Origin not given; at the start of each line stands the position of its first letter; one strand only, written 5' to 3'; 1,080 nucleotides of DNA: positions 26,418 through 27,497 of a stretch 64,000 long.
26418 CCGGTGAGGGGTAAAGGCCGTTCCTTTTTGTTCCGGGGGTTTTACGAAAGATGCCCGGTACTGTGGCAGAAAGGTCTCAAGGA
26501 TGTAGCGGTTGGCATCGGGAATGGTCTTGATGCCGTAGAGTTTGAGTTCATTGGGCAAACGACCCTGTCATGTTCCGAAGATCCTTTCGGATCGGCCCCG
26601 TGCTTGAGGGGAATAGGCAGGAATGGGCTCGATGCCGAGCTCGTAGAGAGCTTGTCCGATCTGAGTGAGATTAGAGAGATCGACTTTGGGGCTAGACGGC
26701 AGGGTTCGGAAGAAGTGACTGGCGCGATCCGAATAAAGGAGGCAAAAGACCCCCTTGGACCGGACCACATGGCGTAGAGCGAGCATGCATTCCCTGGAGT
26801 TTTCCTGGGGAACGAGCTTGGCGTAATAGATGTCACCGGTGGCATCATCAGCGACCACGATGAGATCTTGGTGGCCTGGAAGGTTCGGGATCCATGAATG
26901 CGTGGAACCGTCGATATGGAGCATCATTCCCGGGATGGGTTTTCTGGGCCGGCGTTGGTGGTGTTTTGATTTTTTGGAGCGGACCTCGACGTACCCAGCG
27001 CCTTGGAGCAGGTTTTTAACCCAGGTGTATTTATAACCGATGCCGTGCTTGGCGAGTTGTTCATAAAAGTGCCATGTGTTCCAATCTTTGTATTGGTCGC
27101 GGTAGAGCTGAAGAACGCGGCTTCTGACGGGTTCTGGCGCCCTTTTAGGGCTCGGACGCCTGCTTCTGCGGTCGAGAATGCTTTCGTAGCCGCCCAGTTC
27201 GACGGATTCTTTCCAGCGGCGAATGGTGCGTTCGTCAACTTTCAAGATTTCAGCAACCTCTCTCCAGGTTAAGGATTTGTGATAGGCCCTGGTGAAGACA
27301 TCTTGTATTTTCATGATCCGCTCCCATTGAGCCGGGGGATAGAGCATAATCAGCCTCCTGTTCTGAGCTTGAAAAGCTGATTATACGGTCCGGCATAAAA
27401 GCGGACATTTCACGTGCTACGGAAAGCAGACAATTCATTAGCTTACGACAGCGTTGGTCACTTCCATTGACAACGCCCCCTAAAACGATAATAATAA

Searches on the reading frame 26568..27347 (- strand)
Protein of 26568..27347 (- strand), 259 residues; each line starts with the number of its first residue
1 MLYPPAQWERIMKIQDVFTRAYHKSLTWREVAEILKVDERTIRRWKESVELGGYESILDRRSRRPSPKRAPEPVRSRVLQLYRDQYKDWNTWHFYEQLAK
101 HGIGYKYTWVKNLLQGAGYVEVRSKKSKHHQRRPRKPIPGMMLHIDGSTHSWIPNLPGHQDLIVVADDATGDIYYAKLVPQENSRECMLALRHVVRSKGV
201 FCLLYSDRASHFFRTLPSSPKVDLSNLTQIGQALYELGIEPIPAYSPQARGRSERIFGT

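Call 3: search_protein_families(library=pfam, proteins=[window:26568-27347:-], max_evalue=0.1)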
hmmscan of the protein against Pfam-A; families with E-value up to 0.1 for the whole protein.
window:26568-27347:- (259 aa): 11 families
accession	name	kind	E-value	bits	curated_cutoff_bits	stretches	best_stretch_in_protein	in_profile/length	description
PF13551.12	HTH_29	-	3.8e-07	30.5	28.1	1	28-69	15-57/64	Winged helix-turn helix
PF13565.12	HTH_32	-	2.6e-06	28.3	33.7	1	41-112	1-71/73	Homeodomain-like domain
PF13518.12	HTH_28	-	1.2e-05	25.7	25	1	21-65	8-51/52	Helix-turn-helix domain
PF13384.12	HTH_23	-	4.6e-05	23.5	24.6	1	22-55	14-47/50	Homeodomain-like domain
PF12728.13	HTH_17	-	0.0019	18.9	27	1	26-51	2-27/51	Helix-turn-helix domain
PF01527.26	HTH_Tnp_1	-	0.025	15.2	24.1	1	20-56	18-53/75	Transposase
PF08281.18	Sigma70_r4_2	-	0.026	14.6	25.7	1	16-45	17-46/54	Sigma-70, region 4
PF04545.22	Sigma70_r4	-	0.027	14.4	24.1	1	15-44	10-39/50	Sigma-70, region 4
PF22979.2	HTH_69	-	0.04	14.3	27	1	12-44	13-45/69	Winged helix-turn-helix domain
PF00376.29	MerR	-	0.072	13.4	28.2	0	30-45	4-19/38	MerR family regulatory protein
PF13411.12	MerR_1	-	0.088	13.4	21.6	0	27-48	2-23/69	MerR HTH family regulatory protein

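Call 50: search_protein_families(library=ncbifam, proteins=[window:26571-27347:-], max_evalue=0.01)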
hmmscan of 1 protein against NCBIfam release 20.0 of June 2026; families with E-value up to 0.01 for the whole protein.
window:26571-27347:- (259 aa): 8 families
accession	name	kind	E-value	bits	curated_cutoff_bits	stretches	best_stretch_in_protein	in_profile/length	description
NF033594.2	transpos_ISNCY_2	equivalog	2e-65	221.4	250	1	17-259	2-245/368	ISNCY family transposase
NF033577.2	transpos_IS481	equivalog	5.8e-26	91.7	224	1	22-259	10-238/284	IS481 family transposase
NF033545.0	transpos_IS630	equivalog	9.7e-12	44.9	100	1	20-133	7-123/299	IS630 family transposase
NF033516.0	transpos_IS3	equivalog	3.1e-05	23.4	160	1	18-212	93-287/369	IS3 family transposase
NF033546.1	transpos_IS21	equivalog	0.00036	20.1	160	1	22-146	5-121/294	IS21 family transposase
NF033787.1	HTH_BldC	subfamily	0.00065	19.5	77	1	25-48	2-25/49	BldC family transcriptional regulator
NF040601.1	TerS_not_xtmA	equivalog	0.0079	15.9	120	0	23-47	20-44/233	phage terminase small subunit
TIGR01764.1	excise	domain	0.0097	16.2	28.8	0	26-54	2-30/49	excisionase family DNA-binding protein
